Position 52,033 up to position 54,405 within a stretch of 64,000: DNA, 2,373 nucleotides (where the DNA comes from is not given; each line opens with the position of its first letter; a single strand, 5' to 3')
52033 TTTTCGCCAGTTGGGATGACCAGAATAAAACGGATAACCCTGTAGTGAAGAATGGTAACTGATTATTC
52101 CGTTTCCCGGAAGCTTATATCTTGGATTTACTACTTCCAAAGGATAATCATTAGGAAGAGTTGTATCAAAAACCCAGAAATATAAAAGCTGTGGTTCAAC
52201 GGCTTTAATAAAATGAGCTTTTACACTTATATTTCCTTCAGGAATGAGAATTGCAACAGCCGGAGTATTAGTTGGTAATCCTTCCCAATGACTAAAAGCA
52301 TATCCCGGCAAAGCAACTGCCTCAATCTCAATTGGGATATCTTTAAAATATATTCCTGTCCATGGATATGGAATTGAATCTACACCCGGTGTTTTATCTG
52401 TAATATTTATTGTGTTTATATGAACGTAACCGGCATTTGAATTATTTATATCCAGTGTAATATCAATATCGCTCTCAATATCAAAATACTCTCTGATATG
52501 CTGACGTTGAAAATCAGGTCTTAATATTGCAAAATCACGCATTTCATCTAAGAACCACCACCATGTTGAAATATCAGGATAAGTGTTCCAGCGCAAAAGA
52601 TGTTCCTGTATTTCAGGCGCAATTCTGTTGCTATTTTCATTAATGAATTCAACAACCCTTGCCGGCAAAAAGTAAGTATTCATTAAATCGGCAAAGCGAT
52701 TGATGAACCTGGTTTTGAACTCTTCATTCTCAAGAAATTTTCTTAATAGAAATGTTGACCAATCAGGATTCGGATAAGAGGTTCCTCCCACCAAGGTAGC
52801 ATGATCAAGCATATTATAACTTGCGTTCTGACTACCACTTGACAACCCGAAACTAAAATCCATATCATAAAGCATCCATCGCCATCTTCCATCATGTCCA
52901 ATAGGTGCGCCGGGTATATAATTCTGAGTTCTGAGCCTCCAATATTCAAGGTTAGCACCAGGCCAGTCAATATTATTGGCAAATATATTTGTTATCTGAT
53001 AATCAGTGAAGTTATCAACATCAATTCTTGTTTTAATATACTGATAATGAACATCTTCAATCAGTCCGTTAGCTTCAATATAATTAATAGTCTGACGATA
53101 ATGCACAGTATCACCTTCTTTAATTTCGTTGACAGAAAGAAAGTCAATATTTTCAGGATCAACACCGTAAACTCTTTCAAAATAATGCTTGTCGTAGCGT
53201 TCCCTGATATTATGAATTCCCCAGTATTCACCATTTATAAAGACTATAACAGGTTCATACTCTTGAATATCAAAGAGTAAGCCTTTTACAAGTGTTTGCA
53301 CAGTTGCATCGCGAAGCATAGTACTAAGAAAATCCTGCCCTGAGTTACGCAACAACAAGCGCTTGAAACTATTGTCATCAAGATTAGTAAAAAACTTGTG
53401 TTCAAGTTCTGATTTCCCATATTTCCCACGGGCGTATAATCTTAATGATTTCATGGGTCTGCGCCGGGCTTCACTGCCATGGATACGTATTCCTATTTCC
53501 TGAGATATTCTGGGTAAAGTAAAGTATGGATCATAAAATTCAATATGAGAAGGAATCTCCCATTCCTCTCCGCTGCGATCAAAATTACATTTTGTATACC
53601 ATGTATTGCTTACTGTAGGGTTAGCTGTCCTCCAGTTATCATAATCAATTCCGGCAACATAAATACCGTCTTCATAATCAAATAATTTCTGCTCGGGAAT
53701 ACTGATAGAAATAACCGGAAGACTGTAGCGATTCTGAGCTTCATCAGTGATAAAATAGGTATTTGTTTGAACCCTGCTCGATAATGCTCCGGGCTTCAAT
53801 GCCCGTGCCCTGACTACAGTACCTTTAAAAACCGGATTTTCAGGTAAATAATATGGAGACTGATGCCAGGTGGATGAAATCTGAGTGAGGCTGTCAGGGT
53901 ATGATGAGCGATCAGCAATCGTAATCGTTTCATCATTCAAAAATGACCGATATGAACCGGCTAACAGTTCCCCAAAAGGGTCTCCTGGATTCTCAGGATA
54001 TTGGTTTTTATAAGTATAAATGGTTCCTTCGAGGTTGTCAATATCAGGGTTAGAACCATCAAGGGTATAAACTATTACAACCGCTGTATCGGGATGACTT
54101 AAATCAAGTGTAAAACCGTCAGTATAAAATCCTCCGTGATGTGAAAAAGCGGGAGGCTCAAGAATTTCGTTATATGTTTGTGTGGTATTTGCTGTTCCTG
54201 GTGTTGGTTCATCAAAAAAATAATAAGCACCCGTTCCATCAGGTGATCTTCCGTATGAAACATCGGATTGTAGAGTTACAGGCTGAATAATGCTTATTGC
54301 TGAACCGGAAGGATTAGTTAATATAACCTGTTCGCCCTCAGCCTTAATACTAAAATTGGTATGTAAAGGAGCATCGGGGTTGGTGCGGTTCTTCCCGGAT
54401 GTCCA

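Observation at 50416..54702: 1428-aa LTD-CotH-multimodule T9SS cargo encoded 15 nt upstream of the GT-C/aminosugar operon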

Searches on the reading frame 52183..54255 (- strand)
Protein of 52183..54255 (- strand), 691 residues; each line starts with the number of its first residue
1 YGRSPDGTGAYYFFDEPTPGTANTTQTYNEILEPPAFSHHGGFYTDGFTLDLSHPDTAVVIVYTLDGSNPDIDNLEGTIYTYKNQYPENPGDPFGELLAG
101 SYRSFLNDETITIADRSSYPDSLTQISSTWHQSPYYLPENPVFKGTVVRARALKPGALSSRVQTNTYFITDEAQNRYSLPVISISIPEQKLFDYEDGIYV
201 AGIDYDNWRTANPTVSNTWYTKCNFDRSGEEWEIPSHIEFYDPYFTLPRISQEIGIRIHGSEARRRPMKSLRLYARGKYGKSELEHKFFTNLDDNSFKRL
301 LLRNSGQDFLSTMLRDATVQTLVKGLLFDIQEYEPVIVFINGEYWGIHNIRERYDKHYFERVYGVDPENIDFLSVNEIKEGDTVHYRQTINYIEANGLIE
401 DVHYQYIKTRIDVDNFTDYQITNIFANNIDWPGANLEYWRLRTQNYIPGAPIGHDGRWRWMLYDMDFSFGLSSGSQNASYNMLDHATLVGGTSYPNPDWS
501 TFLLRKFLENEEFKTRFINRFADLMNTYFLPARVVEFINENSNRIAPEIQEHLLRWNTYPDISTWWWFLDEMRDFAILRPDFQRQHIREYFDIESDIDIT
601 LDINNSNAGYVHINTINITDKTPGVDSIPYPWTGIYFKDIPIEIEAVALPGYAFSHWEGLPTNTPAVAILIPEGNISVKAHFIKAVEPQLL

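Call 42: search_solved_structures(query=A2, max_evalue=1, show_alignments=2)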
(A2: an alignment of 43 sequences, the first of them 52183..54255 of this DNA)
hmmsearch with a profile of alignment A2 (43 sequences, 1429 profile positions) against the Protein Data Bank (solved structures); distinct sequences matched with E-value up to 1: 9.
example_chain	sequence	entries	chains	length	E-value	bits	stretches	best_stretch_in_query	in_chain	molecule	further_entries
8glk_D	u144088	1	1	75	0.00036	21.5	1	1350-1422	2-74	Endonuclease I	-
8glj_D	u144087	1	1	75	0.047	14.5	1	1350-1422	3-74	Por secretion system C-terminal sorting domain-containing protein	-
11xu_G1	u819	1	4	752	0.13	13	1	190-220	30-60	Double zinc ribbon and ankyrin repeat-containing protein 1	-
5jvk_A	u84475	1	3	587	0.33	11.7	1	1341-1422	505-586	Uncharacterized protein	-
5ag9_A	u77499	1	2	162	0.42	11.4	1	1324-1422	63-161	Gingipain R2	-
8qb1_A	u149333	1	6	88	0.68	10.7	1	1366-1422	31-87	Mirolase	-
5hfs_A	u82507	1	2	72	0.78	10.5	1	1365-1422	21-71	Gingipain R2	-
3gef_A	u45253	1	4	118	0.9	10.3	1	41-121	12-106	Lamin-A/C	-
7pq4_A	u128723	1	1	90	0.91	10.2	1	1363-1422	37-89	Arginine-specific cysteine proteinase (Arg-gingipain)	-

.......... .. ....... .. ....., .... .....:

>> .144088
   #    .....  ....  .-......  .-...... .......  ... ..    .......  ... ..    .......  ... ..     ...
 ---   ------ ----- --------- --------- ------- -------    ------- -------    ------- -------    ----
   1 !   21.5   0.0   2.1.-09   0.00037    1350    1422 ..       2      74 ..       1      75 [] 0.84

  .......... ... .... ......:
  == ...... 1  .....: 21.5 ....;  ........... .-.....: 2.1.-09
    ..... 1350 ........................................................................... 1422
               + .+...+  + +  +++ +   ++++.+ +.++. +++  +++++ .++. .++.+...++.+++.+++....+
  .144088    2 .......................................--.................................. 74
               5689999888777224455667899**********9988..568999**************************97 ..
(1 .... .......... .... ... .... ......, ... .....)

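Call 53: predict_structure(alignment_id=A2)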
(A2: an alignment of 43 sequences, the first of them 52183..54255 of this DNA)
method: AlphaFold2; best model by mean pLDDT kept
length: 691 residues; sequences in the alignment: 43
mean_pLDDT: 93.8   pTM: 0.90
mean pLDDT of the five models: 93.8, 93.6, 92.6, 92.5, 91.9
residues with pLDDT >= 90: 586; 70-90: 99; 50-70: 6; < 50: 0
segments of 3 or more residues with pLDDT < 50: none
pLDDT, mean of each block of 10 residues (from residue 1): 77 77 81 95 97 95 96 95 97 96 93 95 95 95 97 93 96 94 97 97 98 94 93 96 91 95 90 93 93 92 91 93 94 95 96 94 95 88 94 97 97 97 95 88 95 96 91 92 93 87 95 97 98 97 95 91 94 97 98 98 96 97 95 98 97 96 96 96 82 58
secondary structure, 60 per line:
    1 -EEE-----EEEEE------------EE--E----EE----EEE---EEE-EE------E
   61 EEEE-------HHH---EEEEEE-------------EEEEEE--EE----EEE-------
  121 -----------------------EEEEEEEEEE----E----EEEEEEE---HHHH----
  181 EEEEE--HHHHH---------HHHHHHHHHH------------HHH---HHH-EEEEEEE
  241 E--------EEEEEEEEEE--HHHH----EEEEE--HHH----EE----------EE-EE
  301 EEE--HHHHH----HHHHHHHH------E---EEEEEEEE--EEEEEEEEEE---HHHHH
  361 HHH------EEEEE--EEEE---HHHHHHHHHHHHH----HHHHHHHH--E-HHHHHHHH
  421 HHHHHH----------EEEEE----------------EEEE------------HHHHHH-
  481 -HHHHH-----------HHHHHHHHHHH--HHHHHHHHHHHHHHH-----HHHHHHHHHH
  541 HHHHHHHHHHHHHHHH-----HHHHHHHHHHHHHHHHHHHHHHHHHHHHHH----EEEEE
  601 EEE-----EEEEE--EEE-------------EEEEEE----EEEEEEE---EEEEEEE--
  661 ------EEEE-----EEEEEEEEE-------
elements in order: E2-4 E10-14 E42-44 E48-50 E60-64 E78-83 E97-102 E111-113 E144-153 E163-169 H173-176 E181-185 H188-192 H202-211 E234-241 E250-259 H262-265 E270-274 E299-303 H306-310 H315-322 E333-340 E343-352 H356-363 E370-374 E377-380 H384-396 H401-408 H413-426 E437-441 E458-461 H474-479 H482-486 H498-508 H511-525 H531-556 H562-591 E596-603 E609-613 E616-618 E632-637 E642-648 E652-658 E667-670 E676-684

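Call 56: fold_search(model_id=the predicted structure, library=pdb)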
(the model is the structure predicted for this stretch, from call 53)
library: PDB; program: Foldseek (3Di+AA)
matches with E <= 10: 873; with E <= 0.001: 2
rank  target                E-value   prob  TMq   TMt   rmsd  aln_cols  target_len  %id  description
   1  5jda                  1.1e-11  1.00  0.40  0.74   5.5       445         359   13  Bacillus cereus CotH kinase plus Mg2+/AMP (released 2016-05-18)
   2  5jd9                  1.3e-11  1.00  0.39  0.71   6.0       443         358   12  Bacillus cereus CotH kinase (released 2016-05-18)
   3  7y8h_A                3.3e-02  0.47  0.08  0.33  10.3       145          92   10  Crystal structure of sDscam FNIII1 domain, isoform alpha7 (released 2023-05-24)
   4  7ab3_C                4.6e-02  0.47  0.20  0.34  12.0       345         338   12  Crystal structure of the Escherichia coli toxin-antitoxin system HipBST (HipT S57A) (released 2022-01-12)
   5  7ab3_F                5.1e-02  0.47  0.20  0.35  12.3       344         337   11  Crystal structure of the Escherichia coli toxin-antitoxin system HipBST (HipT S57A) (released 2022-01-12)
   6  6tqd_F                6.1e-02  0.15  0.09  0.24  21.9       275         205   12  D00-D0 domain of Intimin (released 2021-01-13)
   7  7t2b_E                7.6e-02  0.07  0.07  0.16  18.8       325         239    7  Crystal structure of the 5F TCR in complex with HLA-DP4-Ply (released 2022-12-28)
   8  5dft_B                8.5e-02  0.33  0.07  0.35  11.7       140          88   11  Structure of the Eleventh Type III Domain from Human Fibronectin (released 2016-09-14)
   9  7usy_J                9.5e-02  0.08  0.10  0.15  23.1       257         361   10  Structure of C. elegans TMC-1 complex with ARRD-6 (released 2022-10-19)
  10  4g83_A                1.0e-01  0.12  0.07  0.20  17.4       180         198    8  Crystal Structure of p73 DNA-Binding Domain Tetramer bound to a Full Response-Element (released 2013-01-16)
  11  5mzo_A                1.1e-01  0.66  0.09  0.05   5.7       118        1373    7  UDP-Glucose Glycoprotein Glucosyltransferase from Chaetomium thermophilum (open conformation) (released 2017-07-26)
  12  6tqd_A                1.1e-01  0.20  0.10  0.25  18.3       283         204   11  D00-D0 domain of Intimin (released 2021-01-13)
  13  6tqd_B                1.1e-01  0.18  0.10  0.25  19.2       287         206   11  D00-D0 domain of Intimin (released 2021-01-13)
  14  5fr2_B                1.1e-01  0.10  0.06  0.15  13.7       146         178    9  Farnesylated RhoA-GDP in complex with RhoGDI-alpha, lysine acetylated at K178 (released 2016-01-13)
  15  4xed                  1.2e-01  0.23  0.08  0.31  11.9       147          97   17  PKD domain of M14-like peptidase from Thermoplasmatales archaeon SCGC AB-540-F20 (released 2015-05-13)
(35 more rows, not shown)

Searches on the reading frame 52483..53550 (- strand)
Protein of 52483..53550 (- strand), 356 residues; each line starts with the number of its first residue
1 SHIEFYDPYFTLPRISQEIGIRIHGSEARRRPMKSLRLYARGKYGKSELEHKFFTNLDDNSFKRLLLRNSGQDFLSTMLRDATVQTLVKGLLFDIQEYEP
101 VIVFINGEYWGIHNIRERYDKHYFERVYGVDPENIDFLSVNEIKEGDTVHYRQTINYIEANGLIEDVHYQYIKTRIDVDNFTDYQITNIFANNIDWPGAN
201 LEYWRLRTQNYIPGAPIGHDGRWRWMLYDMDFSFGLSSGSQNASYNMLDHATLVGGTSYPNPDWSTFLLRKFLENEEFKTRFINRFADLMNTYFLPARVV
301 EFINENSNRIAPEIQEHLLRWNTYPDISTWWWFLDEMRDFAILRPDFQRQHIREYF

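Call 12: search_solved_structures(query=window:52483-53550:-, max_evalue=10, show_alignments=3)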
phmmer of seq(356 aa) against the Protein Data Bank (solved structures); distinct sequences matched with E-value up to 10: 4.
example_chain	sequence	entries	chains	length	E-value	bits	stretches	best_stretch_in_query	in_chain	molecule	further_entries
1ixr_C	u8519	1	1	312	2.3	10.5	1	6-55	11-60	RuvB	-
1ixs_B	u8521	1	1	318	2.4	10.4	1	6-55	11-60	RuvB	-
8efv_D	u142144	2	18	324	2.5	10.4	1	6-55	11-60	Holliday junction ATP-dependent DNA helicase RuvB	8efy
1hqc_A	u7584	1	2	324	2.5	10.4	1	6-55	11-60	RUVB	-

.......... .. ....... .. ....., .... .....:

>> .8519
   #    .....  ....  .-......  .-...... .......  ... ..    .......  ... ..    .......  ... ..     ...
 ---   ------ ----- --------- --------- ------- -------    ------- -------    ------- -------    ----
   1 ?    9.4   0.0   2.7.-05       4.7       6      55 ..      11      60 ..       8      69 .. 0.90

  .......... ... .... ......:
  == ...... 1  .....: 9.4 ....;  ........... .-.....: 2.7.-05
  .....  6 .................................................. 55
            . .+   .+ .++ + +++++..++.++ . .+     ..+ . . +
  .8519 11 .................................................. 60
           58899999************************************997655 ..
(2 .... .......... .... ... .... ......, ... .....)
